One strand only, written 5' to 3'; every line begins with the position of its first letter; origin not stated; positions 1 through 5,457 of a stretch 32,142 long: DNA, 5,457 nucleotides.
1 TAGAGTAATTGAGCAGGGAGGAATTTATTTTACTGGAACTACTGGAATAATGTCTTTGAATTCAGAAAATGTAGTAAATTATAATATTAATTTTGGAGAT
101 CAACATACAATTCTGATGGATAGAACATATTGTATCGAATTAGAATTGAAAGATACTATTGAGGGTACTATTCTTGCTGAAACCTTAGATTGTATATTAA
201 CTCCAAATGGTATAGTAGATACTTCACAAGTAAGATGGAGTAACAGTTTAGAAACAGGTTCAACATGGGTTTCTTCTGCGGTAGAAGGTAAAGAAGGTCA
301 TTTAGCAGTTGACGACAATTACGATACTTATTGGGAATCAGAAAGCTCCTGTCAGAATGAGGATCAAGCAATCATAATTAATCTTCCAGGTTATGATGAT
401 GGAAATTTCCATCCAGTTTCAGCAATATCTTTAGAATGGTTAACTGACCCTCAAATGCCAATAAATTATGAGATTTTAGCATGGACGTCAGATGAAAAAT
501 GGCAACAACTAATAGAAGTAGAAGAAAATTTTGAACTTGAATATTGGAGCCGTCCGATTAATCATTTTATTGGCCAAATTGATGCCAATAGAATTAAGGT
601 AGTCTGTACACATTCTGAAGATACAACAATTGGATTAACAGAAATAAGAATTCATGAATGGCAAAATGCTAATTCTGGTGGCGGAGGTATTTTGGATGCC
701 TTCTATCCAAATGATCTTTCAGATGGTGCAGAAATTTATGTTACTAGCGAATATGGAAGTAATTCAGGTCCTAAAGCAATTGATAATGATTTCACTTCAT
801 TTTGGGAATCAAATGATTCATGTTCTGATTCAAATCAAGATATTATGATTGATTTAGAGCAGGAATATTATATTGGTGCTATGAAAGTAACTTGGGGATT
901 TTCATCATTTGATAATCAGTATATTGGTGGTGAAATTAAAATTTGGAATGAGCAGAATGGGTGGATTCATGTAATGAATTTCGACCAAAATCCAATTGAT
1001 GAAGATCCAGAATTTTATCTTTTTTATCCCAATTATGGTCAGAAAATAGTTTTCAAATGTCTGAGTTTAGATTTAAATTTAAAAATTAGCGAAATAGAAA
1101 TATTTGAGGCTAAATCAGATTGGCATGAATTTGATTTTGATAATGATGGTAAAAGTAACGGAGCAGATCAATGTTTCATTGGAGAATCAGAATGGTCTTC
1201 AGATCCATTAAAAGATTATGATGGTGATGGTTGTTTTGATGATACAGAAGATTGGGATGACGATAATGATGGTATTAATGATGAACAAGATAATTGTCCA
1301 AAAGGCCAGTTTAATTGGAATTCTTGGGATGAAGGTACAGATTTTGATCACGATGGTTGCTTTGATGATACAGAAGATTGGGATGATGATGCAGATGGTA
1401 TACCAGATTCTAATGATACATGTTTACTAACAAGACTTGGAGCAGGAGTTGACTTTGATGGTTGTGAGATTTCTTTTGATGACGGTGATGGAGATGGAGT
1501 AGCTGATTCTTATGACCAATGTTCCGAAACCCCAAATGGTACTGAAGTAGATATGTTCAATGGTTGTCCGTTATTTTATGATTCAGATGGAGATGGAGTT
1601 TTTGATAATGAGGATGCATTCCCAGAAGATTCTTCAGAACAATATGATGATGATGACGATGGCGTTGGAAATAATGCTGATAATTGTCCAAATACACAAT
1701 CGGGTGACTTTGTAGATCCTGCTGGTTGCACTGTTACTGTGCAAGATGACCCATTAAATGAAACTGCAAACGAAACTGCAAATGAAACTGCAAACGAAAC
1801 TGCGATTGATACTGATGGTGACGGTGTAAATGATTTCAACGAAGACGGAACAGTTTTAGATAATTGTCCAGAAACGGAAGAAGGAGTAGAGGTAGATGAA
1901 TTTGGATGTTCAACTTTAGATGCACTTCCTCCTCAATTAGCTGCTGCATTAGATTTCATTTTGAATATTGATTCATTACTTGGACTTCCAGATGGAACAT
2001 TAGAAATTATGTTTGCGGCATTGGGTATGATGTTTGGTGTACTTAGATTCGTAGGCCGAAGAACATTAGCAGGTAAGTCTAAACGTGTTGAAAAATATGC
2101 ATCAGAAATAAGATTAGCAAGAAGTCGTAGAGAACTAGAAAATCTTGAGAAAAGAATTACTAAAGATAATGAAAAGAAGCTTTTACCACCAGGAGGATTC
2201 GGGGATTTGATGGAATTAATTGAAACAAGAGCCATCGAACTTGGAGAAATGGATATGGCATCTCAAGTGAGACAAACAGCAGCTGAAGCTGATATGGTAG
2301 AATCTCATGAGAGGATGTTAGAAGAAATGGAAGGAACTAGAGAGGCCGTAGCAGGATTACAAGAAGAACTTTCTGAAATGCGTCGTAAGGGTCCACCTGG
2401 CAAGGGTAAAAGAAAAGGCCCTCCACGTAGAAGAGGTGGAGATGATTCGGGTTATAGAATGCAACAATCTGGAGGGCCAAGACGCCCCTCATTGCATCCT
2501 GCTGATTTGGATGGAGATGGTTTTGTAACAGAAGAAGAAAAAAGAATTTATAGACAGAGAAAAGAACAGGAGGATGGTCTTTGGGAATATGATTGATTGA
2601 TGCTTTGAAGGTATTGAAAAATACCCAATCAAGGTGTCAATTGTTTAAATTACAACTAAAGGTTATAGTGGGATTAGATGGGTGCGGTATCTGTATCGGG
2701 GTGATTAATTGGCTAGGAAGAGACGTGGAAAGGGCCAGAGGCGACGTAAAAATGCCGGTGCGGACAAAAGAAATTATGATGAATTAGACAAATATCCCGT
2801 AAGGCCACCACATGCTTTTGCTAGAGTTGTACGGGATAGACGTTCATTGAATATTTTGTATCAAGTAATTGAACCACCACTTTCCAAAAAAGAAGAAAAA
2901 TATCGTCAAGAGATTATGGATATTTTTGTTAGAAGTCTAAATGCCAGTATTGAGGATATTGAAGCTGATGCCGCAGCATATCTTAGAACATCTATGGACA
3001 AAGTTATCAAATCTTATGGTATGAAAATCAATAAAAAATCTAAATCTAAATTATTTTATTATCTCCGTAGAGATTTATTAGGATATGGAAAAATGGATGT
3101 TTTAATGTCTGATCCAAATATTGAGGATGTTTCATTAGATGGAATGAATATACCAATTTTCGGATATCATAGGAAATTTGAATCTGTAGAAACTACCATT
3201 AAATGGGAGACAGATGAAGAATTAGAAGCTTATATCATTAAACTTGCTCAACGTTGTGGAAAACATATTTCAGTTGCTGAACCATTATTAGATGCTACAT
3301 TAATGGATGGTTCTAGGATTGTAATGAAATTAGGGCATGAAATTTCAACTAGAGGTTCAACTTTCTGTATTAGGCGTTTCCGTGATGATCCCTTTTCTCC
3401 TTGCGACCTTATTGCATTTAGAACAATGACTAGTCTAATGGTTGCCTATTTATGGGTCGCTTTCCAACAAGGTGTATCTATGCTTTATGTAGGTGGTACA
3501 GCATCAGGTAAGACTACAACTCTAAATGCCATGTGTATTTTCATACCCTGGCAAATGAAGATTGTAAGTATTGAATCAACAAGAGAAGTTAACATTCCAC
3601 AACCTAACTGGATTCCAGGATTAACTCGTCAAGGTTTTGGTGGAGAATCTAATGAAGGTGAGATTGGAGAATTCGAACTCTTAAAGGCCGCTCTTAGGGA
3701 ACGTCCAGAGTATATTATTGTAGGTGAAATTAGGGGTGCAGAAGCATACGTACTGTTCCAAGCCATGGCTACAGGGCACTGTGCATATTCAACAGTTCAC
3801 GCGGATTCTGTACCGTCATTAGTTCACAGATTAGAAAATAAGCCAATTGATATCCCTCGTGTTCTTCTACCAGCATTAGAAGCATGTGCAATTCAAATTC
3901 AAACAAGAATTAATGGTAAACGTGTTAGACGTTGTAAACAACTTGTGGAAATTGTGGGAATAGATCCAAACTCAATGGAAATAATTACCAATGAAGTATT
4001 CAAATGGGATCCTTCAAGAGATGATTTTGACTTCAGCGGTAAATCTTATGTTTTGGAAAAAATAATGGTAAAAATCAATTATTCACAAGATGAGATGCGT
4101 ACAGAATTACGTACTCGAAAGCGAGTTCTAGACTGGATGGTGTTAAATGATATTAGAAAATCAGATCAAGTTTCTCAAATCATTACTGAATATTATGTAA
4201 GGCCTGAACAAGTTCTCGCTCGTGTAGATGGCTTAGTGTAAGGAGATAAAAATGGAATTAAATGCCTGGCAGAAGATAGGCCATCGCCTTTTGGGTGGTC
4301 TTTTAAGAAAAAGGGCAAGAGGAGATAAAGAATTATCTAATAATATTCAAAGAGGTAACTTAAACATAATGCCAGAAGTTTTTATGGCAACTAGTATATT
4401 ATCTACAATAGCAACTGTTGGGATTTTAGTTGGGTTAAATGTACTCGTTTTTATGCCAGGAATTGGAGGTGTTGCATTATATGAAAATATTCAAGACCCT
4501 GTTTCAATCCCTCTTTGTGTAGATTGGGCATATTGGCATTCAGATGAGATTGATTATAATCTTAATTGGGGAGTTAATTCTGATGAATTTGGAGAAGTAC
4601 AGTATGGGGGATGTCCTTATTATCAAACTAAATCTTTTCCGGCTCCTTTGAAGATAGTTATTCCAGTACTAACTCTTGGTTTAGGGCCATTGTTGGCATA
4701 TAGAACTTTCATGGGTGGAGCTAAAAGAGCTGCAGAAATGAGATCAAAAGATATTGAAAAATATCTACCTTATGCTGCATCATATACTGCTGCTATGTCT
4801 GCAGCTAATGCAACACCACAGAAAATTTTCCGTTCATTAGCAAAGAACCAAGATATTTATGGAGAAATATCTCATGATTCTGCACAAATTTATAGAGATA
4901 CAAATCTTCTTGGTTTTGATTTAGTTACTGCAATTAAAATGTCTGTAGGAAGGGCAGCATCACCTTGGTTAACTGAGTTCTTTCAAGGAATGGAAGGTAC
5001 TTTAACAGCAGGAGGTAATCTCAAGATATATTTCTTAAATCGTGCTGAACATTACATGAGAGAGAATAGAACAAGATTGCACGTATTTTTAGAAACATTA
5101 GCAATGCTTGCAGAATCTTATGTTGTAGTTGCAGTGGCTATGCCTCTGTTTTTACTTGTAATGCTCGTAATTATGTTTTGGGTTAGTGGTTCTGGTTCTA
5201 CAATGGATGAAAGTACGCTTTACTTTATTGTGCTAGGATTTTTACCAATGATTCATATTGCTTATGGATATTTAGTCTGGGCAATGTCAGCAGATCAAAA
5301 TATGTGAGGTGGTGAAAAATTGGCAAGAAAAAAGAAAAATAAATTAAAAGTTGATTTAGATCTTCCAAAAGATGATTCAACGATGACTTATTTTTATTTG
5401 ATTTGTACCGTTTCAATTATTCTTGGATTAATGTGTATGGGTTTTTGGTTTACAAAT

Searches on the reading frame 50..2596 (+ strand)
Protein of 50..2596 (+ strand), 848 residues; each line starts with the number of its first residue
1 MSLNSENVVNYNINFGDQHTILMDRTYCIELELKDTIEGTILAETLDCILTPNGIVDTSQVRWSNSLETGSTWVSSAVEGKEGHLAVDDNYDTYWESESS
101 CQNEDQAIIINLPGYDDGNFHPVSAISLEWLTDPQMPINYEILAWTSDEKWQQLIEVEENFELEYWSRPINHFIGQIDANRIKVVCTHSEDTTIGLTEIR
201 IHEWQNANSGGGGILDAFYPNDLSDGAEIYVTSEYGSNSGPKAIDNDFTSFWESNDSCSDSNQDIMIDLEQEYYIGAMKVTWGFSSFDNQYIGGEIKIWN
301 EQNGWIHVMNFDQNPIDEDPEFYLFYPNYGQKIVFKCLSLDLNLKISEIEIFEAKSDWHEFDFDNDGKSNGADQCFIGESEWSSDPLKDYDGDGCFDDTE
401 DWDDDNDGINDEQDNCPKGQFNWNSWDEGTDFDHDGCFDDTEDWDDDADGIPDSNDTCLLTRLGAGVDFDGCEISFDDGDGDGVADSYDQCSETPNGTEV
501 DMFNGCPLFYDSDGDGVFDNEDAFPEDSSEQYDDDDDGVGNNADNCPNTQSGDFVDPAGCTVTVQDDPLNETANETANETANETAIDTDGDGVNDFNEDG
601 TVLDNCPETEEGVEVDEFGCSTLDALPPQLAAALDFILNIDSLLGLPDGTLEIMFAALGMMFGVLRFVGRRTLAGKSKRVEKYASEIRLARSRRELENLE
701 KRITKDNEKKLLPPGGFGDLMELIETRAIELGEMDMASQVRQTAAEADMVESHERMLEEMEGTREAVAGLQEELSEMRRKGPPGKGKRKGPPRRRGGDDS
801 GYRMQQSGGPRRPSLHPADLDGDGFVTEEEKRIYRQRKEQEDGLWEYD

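Call 27: search_protein_families(library=pfam, proteins=[window:50-2596:+], max_evalue=0.001)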
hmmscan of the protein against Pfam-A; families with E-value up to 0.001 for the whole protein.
window:50-2596:+ (848 aa): 3 families
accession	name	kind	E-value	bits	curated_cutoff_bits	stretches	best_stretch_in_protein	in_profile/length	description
PF00754.31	F5_F8_type_C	-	1.3e-12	48.4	28.2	2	231-325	4-99/127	F5/8 type C domain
PF22633.2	F5_F8_type_C_2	-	4.4e-12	46.9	27.8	1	242-316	1-73/91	NedA-like, galactose-binding domain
PF02412.23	TSP_3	-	0.00013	22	25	0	477-496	14-33/36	Thrombospondin type 3 repeat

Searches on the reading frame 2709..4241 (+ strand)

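Call 27: search_protein_families(library=pfam, proteins=[window:2709-4241:+], max_evalue=0.001)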
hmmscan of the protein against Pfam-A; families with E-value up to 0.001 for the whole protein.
window:2709-4241:+ (510 aa): 2 families
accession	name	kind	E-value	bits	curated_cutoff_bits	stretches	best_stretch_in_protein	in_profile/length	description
PF00437.27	T2SSE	-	8e-27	94.3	24.9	1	162-377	36-257/370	Type II/IV secretion system protein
PF23989.1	PilB3_C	-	0.00022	21.7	27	1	445-507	9-71/83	PilB3-like, C-terminal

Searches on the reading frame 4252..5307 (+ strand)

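Call 27: search_protein_families(library=pfam, proteins=[window:4252-5307:+], max_evalue=0.001)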
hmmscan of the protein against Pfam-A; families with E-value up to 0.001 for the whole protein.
window:4252-5307:+ (351 aa): 1 family
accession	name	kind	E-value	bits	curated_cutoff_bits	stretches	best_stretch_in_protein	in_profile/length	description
PF00482.28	T2SSF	-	2.4e-11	44.1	25.2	1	178-304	4-124/125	Type II secretion system (T2SS), protein F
